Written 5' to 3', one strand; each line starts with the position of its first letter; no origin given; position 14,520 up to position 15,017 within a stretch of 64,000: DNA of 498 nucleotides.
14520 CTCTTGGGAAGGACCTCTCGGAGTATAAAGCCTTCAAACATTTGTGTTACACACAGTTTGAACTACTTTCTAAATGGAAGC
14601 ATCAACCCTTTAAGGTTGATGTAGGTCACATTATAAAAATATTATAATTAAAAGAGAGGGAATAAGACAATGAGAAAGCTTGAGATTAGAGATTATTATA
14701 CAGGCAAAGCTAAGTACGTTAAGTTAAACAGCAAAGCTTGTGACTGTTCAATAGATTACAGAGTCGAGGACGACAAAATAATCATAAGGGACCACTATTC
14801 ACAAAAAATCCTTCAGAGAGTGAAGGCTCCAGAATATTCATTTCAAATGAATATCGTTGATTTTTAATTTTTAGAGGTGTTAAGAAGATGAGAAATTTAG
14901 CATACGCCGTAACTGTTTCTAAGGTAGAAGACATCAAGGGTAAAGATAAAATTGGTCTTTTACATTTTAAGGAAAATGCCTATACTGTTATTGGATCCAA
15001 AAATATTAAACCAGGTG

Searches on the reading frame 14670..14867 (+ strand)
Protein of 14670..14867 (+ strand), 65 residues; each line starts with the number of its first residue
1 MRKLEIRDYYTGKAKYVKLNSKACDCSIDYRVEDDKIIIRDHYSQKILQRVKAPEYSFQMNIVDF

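Call 38: find_encoding_contigs(protein=window:14670-14867:+, flank=1500, max_places=8)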
Protein window:14670-14867:+ (65 aa): 17 contigs read that carry it; 8 places shown.
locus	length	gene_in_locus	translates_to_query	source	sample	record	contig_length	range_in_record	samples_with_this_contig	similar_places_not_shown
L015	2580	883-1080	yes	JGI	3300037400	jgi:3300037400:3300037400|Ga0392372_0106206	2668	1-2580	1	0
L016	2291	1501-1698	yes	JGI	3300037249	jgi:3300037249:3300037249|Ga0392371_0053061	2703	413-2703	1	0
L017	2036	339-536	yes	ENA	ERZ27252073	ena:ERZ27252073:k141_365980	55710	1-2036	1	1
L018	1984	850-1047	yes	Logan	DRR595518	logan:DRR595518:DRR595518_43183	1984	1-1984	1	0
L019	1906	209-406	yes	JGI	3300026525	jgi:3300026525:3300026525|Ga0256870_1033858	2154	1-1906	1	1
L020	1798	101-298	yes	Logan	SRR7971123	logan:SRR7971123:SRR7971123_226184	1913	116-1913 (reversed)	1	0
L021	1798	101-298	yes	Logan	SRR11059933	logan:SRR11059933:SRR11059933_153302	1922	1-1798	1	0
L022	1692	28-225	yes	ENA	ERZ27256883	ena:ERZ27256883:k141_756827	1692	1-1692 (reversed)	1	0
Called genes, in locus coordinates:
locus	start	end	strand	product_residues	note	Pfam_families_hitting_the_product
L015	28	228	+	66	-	-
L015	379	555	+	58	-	-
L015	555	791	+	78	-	-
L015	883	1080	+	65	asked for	-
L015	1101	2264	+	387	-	PF21189:PHA02142, PF09414:RNA_ligase (weak)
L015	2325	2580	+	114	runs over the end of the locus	?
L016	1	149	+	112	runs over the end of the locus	-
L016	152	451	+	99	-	-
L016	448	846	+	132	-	-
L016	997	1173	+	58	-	-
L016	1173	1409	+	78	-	-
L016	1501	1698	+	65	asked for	-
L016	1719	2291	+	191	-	?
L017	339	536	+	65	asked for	-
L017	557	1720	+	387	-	PF21189:PHA02142, PF09414:RNA_ligase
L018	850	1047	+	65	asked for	-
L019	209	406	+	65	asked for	-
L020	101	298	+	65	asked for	-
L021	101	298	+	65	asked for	-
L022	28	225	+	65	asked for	-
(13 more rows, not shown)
